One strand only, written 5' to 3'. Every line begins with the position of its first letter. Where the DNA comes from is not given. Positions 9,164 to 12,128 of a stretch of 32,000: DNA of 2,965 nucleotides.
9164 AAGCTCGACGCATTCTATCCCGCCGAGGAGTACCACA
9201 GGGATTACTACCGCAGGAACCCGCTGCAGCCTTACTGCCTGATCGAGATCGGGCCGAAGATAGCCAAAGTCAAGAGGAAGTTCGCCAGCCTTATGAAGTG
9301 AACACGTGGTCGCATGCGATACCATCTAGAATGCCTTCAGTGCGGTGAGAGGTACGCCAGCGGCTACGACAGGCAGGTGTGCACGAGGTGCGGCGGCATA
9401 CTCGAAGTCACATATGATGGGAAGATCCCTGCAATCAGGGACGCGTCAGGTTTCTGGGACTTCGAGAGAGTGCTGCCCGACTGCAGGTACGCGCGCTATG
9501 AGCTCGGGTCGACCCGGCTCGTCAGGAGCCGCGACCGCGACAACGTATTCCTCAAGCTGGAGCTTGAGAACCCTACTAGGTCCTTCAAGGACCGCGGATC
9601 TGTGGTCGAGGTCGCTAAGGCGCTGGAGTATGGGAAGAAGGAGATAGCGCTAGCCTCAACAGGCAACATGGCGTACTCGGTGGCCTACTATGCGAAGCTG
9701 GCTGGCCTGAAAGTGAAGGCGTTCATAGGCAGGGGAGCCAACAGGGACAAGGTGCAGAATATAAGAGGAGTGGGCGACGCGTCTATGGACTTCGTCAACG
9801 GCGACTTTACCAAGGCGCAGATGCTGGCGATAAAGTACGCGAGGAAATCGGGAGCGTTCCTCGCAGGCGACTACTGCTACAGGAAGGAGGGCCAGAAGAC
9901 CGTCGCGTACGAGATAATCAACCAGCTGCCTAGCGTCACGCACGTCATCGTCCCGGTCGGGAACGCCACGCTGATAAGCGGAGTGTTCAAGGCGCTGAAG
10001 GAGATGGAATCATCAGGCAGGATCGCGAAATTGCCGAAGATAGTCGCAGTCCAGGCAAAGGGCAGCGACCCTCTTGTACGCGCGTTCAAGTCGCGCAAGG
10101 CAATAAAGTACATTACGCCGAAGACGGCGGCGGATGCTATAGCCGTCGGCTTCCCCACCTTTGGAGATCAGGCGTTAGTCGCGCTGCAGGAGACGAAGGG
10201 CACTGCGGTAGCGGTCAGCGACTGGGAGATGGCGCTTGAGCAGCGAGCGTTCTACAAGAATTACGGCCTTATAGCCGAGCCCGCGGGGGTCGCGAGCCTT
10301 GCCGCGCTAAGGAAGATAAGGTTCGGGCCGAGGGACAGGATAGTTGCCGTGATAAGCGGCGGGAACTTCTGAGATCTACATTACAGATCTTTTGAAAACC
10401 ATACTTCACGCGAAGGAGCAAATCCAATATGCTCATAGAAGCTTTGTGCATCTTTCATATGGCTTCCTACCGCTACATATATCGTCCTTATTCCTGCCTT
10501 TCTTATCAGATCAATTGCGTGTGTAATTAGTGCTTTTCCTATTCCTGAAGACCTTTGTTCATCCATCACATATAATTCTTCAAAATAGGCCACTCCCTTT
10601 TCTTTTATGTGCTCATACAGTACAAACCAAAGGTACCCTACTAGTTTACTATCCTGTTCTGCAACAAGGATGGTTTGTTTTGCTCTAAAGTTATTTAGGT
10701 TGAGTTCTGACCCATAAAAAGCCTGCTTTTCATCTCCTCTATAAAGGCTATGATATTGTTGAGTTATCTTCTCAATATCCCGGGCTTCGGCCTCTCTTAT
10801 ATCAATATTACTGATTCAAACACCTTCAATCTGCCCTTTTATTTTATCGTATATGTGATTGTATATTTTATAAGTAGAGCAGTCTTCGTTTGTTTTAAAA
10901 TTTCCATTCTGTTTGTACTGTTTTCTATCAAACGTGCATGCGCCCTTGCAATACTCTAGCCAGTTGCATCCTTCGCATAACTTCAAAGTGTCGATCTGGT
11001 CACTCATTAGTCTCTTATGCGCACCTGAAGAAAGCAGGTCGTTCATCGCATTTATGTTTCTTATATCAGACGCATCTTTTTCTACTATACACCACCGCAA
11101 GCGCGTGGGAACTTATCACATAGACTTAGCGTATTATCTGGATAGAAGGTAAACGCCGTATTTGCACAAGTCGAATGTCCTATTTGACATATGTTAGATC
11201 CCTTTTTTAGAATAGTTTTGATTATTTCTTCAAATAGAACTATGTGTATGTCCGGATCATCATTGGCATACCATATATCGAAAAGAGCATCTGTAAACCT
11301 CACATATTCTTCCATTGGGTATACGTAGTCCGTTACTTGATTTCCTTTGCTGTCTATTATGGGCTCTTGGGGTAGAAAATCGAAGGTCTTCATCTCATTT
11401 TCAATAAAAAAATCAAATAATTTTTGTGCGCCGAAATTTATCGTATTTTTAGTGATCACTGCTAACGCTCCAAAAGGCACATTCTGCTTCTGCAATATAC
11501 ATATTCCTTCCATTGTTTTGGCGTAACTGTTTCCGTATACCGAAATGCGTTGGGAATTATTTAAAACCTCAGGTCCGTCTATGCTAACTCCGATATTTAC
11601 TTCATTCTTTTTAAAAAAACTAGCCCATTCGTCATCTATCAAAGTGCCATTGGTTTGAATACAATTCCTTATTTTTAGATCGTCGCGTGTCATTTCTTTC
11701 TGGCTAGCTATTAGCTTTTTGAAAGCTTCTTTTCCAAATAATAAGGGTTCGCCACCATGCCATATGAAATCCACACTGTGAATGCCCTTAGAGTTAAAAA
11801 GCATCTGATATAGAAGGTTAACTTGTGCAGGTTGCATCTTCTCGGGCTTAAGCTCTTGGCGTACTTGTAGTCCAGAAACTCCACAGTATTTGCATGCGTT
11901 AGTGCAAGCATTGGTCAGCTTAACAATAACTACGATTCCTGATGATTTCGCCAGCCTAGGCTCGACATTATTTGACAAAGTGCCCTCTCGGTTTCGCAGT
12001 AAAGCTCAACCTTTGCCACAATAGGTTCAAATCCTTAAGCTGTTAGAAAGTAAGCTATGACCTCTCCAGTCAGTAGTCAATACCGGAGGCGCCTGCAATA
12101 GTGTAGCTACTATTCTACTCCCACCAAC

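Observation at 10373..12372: A 2-kb AT-rich islet carrying a radical-SAM/SPASM plus GNAT modification cassette with no mobility genes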

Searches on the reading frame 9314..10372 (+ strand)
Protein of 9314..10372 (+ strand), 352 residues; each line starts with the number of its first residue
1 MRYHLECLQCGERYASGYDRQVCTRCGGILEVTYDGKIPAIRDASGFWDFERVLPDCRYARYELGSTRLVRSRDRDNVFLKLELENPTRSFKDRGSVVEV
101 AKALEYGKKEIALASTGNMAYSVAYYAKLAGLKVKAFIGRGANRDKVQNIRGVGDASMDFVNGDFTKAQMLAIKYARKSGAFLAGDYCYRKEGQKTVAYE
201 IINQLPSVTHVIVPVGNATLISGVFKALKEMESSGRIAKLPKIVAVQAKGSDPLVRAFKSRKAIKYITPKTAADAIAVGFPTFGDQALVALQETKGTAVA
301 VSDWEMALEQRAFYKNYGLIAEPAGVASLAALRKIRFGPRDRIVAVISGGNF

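Call 9: search_protein_families(library=pfam, proteins=[window:9314-10369:+], max_evalue=0.01)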
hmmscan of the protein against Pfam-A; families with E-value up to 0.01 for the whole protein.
window:9314-10369:+ (352 aa): 2 families
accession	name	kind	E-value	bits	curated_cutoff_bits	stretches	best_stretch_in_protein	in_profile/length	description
PF00291.31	PALP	-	7.9e-63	213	35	1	64-349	5-295/295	Pyridoxal-phosphate dependent enzyme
PF23455.1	DUF7129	-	0.0039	17.4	30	1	6-28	13-35/45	Domain of unknown function (DUF7129)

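Call 10: search_protein_families(library=ncbifam, proteins=[window:9314-10369:+], max_evalue=0.01)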
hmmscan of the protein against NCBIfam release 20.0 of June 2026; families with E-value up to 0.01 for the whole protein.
window:9314-10369:+ (352 aa): 38 families (the best 25 are shown)
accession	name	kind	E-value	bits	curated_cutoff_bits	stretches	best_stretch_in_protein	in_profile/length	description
NF006050.0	PRK08197.1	equivalog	1.7e-52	178.6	303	1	3-336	7-362/406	threonine synthase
NF006205.0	PRK08329.1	equivalog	3.3e-52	177.6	358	1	5-336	2-324/347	threonine synthase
NF004170.0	PRK05638.1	equivalog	1.4e-47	162.3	421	1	5-336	2-336/442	threonine synthase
NF004996.0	PRK06381.1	equivalog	1e-43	149.6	266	1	68-351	23-318/319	threonine synthase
NF005035.0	PRK06450.1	equivalog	1.7e-43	148.7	301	1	5-338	4-324/338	threonine synthase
TIGR00260.1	thrC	equivalog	9.7e-39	133.5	167.1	1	76-335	38-310/340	threonine synthase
TIGR01127.1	ilvA_1Cterm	equivalog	8e-37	127.1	378.75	1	76-351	15-285/380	threonine ammonia-lyase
NF006094.0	PRK08246.1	subfamily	5.3e-34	118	331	1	75-351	36-303/310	serine/threonine dehydratase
NF006390.0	PRK08639.1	equivalog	1.2e-33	116.7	421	1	74-352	38-315/418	threonine ammonia-lyase IlvA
NF006389.0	PRK08638.1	equivalog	2e-28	99.3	453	1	72-351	38-314/333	bifunctional threonine ammonia-lyase/L-serine ammonia-lyase TdcB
NF004771.0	PRK06110.1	equivalog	5.2e-28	98.1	317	1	76-351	36-306/323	threonine dehydratase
NF005292.0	PRK06815.1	equivalog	2.8e-27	95.6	371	1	75-350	35-305/320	threonine/serine dehydratase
TIGR02079.1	THD1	equivalog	3e-26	92.1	440.55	1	73-352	28-307/410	threonine ammonia-lyase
NF005680.0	PRK07476.1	equivalog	3.7e-26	91.8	413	1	72-351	34-310/326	hydroxyectoine utilization dehydratase EutB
NF005600.0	PRK07334.1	equivalog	9.2e-25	87.1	496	1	77-351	44-311/408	threonine ammonia-lyase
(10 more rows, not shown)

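Call 12: find_encoding_contigs(protein=window:9314-10372:+, flank=10000, max_places=6)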
Protein window:9314-10372:+ (352 aa): 9 contigs read that carry it; 6 places shown.
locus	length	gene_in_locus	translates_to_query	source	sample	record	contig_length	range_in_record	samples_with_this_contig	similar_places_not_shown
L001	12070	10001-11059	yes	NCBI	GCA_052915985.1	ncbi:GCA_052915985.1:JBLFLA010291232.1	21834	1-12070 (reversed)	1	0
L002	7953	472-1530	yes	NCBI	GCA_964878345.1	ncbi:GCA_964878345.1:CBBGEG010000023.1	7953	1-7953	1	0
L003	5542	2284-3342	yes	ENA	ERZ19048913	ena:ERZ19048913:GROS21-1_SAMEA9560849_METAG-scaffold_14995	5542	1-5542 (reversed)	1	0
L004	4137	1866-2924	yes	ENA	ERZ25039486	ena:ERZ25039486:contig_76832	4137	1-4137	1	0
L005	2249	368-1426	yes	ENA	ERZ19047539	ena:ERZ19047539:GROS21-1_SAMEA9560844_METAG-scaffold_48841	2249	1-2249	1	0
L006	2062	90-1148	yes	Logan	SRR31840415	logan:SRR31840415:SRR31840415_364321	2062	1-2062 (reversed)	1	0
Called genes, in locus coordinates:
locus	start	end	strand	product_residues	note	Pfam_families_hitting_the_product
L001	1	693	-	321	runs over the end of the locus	PF02779:Transket_pyr, PF02780:Transketolase_C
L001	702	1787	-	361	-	PF00676:E1_dh, PF13292:DXP_synthase_N, PF00456:Transketolase_N (weak)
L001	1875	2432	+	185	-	PF00856:SET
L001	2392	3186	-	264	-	PF06182:ABC2_membrane_6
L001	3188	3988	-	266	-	PF06182:ABC2_membrane_6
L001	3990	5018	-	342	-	PF00005:ABC_tran, PF13304:AAA_21 (weak)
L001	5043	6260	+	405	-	PF05833:NFACT_N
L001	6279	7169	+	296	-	PF23023:Anti-Pycsar_Apyc1, PF00753:Lactamase_B, PF12706:Lactamase_B_2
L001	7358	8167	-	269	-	-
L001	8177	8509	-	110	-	PF03144:GTP_EFTU_D2 (weak)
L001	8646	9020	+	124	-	-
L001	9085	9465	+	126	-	PF01641:SelR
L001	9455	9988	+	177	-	PF01625:PMSR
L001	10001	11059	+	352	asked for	PF00291:PALP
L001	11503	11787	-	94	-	-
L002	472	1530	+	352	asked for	PF00291:PALP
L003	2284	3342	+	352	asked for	PF00291:PALP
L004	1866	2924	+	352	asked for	PF00291:PALP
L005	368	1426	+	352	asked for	PF00291:PALP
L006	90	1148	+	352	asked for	PF00291:PALP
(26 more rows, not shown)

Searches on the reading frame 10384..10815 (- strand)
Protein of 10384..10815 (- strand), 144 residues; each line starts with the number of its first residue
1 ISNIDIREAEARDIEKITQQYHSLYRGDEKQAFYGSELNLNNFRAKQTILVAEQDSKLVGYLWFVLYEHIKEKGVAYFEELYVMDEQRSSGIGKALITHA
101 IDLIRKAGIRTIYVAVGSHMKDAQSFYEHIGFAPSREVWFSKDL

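Call 9: search_protein_families(library=pfam, proteins=[window:10384-10815:-], max_evalue=0.01)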
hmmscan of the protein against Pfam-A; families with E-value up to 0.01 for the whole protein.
window:10384-10815:- (144 aa): 7 families
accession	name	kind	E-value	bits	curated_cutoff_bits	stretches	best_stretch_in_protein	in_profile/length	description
PF00583.31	Acetyltransf_1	-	4.9e-18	65.9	20.7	1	24-132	11-116/116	Acetyltransferase (GNAT) family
PF13508.13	Acetyltransf_7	-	1.5e-14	54.6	27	1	47-133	3-83/84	Acetyltransferase (GNAT) domain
PF13673.13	Acetyltransf_10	-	6.3e-13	49.3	23.6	1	44-136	28-111/128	Acetyltransferase (GNAT) domain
PF13420.13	Acetyltransf_4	-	5.6e-07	30.1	24.3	1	40-133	41-135/155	Acetyltransferase (GNAT) domain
PF08445.16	FR47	-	3.4e-05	24.2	22.1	1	73-135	19-80/86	FR47-like protein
PF14542.12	Acetyltransf_CG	-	7.4e-05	23.2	30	1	64-111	14-60/80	GCN5-related N-acetyl-transferase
PF13527.13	Acetyltransf_9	-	0.0024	18.3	25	1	5-133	1-125/127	Acetyltransferase (GNAT) domain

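Call 10: search_protein_families(library=ncbifam, proteins=[window:10384-10815:-], max_evalue=0.01)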
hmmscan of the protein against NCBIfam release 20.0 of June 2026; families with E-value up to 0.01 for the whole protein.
window:10384-10815:- (144 aa): 29 families (the best 25 are shown)
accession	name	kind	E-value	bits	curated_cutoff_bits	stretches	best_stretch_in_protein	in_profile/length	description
TIGR01575.1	rimI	equivalog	1.1e-10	41.7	86.4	1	44-133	29-113/132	ribosomal protein S18-alanine N-acetyltransferase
NF002959.0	PRK03624.1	equivalog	1.2e-10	41.3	124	1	5-144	8-141/147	GNAT family acetyltransferase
NF043067.1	AAC_6p_group_E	equivalog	1.5e-08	34.6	140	1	11-143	3-139/140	aminoglycoside 6'-N-acetyltransferase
NF053587.1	SpmdActasePaiA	equivalog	1.4e-07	31.4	250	1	36-135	48-150/172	spermidine/spermine N(1)-acetyltransferase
NF040503.1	resist_ArsN1a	equivalog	2.3e-07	30.7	170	1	6-133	1-134/159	arsinothricin resistance N-acetyltransferase ArsN1 family A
TIGR03448.1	mycothiol_MshD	equivalog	8.6e-07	28.5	163.1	1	44-134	197-287/294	mycothiol synthase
NF000482.1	AAC_3_XI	exception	1.7e-06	27.9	300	1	72-132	72-132/148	aminoglycoside N-acetyltransferase AAC(3)-XI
NF033083.0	AAC_3_I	equivalog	3.1e-06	27.4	200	1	45-132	46-134/145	AAC(3)-I family aminoglycoside N-acetyltransferase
NF007530.0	PRK10146.1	equivalog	3.9e-06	27.2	142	1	4-136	4-137/144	aminoalkylphosphonate N-acetyltransferase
NF040504.1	resist_ArsN1b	equivalog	4.4e-06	26.6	210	1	42-133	43-134/159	arsinothricin resistance N-acetyltransferase ArsN1 family B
NF041716.1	HxA_phane_GNAT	equivalog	1e-05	25.5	250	1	43-134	49-142/152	cyclophane-containing RiPP N-acetyltransferase HaaN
NF040501.1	resist_ArsN2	equivalog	1.5e-05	24.6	125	1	46-134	23-103/133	arsenic resistance N-acetyltransferase ArsN2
NF007807.0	PRK10514.1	equivalog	2.4e-05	24.3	134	1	77-134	72-124/147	acetyltransferase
NF007025.1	PRK09491.1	equivalog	2.4e-05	24.3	173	1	81-133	68-120/145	ribosomal protein S18-alanine N-acetyltransferase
NF005840.0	PRK07757.1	equivalog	8.9e-05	22.4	154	1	4-133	3-119/153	N-acetyltransferase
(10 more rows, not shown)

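Call 72: find_homologous_proteins(query=window:10384-10815:-, max_evalue=1e-10)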
Query seq(144 aa) (144 aa): 6 proteins with E <= 1e-10 among 16 candidates.
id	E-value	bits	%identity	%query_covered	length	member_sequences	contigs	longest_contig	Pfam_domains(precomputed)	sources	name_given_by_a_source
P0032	8.5e-89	313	99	100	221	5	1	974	PF13673.14,PF13420.14,PF13508.14,PF00583.32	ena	-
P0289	1.7e-60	221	77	89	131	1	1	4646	PF13673.14,PF13420.14,PF13508.14,PF08445.17,PF00583.32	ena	-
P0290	1.2e-54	202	66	99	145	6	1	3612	PF13673.14,PF13420.14,PF13508.14,PF08445.17,PF14542.13,PF13527.14,PF00583.32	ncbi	ncbi:MAG: GNAT family N-acetyltransferase [Candidatus Micrarchaeaceae archaeon]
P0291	9.7e-53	196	62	99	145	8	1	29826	PF13673.14,PF13420.14,PF13480.14,PF13508.14,PF08445.17,PF14542.13,PF00583.32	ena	-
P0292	1.8e-45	172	57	100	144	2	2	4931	PF13673.14,PF13508.14,PF00583.32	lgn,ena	-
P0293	9.1e-44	167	77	67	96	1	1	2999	PF13673.14,PF13508.14,PF08445.17,PF00583.32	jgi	jgi:GNAT superfamily N-acetyltransferase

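Call 74: search_protein_families(library=padloc, proteins=[window:10384-10812:-], max_evalue=0.001)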
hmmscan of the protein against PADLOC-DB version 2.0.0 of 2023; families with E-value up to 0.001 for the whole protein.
window:10384-10812:- (143 aa): 0 families

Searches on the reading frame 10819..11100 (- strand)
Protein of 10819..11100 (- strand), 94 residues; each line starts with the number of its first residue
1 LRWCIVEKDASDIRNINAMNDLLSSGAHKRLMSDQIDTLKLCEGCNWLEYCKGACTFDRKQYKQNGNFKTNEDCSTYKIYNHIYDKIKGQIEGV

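Call 9: search_protein_families(library=pfam, proteins=[window:10819-11100:-], max_evalue=0.01)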
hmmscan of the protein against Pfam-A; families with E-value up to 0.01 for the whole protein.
window:10819-11100:- (94 aa): 0 families

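Call 10: search_protein_families(library=ncbifam, proteins=[window:10819-11100:-], max_evalue=0.01)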
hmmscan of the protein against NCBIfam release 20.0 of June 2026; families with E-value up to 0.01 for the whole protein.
window:10819-11100:- (94 aa): 9 families
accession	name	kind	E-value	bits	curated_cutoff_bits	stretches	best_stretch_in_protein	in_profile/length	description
TIGR03942.1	sulfatase_rSAM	equivalog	9.3e-07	28.2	349.45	1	15-85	281-355/363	anaerobic sulfatase maturase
TIGR04083.1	rSAM_pep_methan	hypoth_equivalog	1.4e-06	27.4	300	1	12-88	267-344/376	TIGR04083 family peptide-modifying radical SAM enzyme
TIGR04085.1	rSAM_more_4Fe4S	domain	4.3e-06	27.1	27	1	7-74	23-93/93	SPASM domain-containing protein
NF041298.1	rSAM_mat_DynA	equivalog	5.4e-06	25.6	450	1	18-88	286-354/356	dynobactin maturation radical SAM/SPASM protein DynA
NF010321.0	PRK13758.1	equivalog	5.4e-05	22.5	441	1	17-80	292-354/370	anaerobic sulfatase-maturase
NF038005.1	rSAM_mat_DarE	equivalog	7e-05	21.7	650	1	19-85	363-430/432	darobactin maturation radical SAM/SPASM protein DarE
NF041300.1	rSAM_mat_DarW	exception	0.0023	16.9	650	1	29-87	340-398/415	radical SAM/SPASM peptide maturase DarW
TIGR04304.1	GeoRSP_SPASM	equivalog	0.0042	16.2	300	1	18-56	237-275/293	GeoRSP system SPASM domain protein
NF010308.0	PRK13745.1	equivalog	0.0081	15.1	484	1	19-83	315-381/412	anaerobic sulfatase-maturation protein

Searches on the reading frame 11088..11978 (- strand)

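Call 9: search_protein_families(library=pfam, proteins=[window:11088-11978:-], max_evalue=0.01)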
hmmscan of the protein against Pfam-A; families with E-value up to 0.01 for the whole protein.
window:11088-11978:- (297 aa): 2 families
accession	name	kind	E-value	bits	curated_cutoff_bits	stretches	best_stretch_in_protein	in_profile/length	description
PF04055.27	Radical_SAM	-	2.2e-16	60.9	29.5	1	20-169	2-145/166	Radical SAM superfamily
PF13353.11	Fer4_12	-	0.0013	19.5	22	1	19-138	9-118/137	4Fe-4S single cluster domain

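Call 10: search_protein_families(library=ncbifam, proteins=[window:11088-11978:-], max_evalue=0.01)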
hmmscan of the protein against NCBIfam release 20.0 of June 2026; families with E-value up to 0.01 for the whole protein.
window:11088-11978:- (297 aa): 53 families (the best 25 are shown)
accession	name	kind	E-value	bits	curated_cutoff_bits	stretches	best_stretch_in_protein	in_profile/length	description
TIGR03942.1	sulfatase_rSAM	equivalog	8.5e-54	183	349.45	1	21-289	7-271/363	anaerobic sulfatase maturase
NF041298.1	rSAM_mat_DynA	equivalog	1.6e-46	158.9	450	1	16-287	2-268/356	dynobactin maturation radical SAM/SPASM protein DynA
NF038005.1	rSAM_mat_DarE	equivalog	2e-46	158.7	650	1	3-290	62-347/432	darobactin maturation radical SAM/SPASM protein DarE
NF041300.1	rSAM_mat_DarW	exception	1.9e-45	155.5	650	1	7-296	33-319/415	radical SAM/SPASM peptide maturase DarW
TIGR04261.1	rSAM_GlyRichRpt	subfamily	3.1e-40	138.3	310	1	21-259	3-239/363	cyclophane-forming radical SAM/SPASM peptide maturase GrrM/OscB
NF010321.0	PRK13758.1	equivalog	5.9e-40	137.5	441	1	18-288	8-277/370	anaerobic sulfatase-maturase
NF041718.1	rSAM_phane_AMC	equivalog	2.9e-39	135.1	425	1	16-240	7-220/362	cyclophane-forming radical SAM peptide maturase AmcB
NF041707.1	rSAM_YhhB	equivalog_domain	2.3e-37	128.8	445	1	17-269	4-257/369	cyclophane-forming radical SAM/SPASM peptide maturase YhhB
NF010308.0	PRK13745.1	equivalog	3.2e-35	121.9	484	1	16-290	14-300/412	anaerobic sulfatase-maturation protein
TIGR04496.1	rSAM_XyeB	equivalog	1.4e-31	109.5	450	1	16-278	5-268/385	cyclophane-forming radical SAM/SPASM peptide maturase XyeB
TIGR04083.1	rSAM_pep_methan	hypoth_equivalog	9.7e-28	97.1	300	1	18-290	3-257/376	TIGR04083 family peptide-modifying radical SAM enzyme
TIGR04269.1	SAM_SPASM_FxsB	subfamily_domain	2e-27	96.2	370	1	17-267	4-257/363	FxsB family cyclophane-forming radical SAM/SPASM peptide maturase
TIGR03978.1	rSAM_paired_1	equivalog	1e-23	83.9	370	1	16-258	84-321/466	His-Xaa-Ser system radical SAM maturase HxsB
NF047865.1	rSAM_PapB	equivalog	1.4e-19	70.6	340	1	18-199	6-183/330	PapB family radical SAM/SPASM ranthipeptide maturase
TIGR04068.1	rSAM_ocin_clost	equivalog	2e-19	69.8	500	1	16-179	85-247/462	Cys-rich peptide radical SAM maturase CcpM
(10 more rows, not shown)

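Call 74: search_protein_families(library=padloc, proteins=[window:11088-11978:-], max_evalue=0.001)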
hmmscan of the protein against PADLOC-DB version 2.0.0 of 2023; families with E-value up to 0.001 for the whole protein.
window:11088-11978:- (297 aa): 3 families
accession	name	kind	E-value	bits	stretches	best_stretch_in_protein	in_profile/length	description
PDLC02903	pVip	-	6.9e-11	40.1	1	17-143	2-110/257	Viperins not associated with kinases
PDLC02904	pVip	-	2.3e-08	31.9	1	15-143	3-117/262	Viperins associated with kinases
PDLC02905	pVip-kinase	-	5.1e-07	27.3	1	19-231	186-390/474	Viperin-kinase fusion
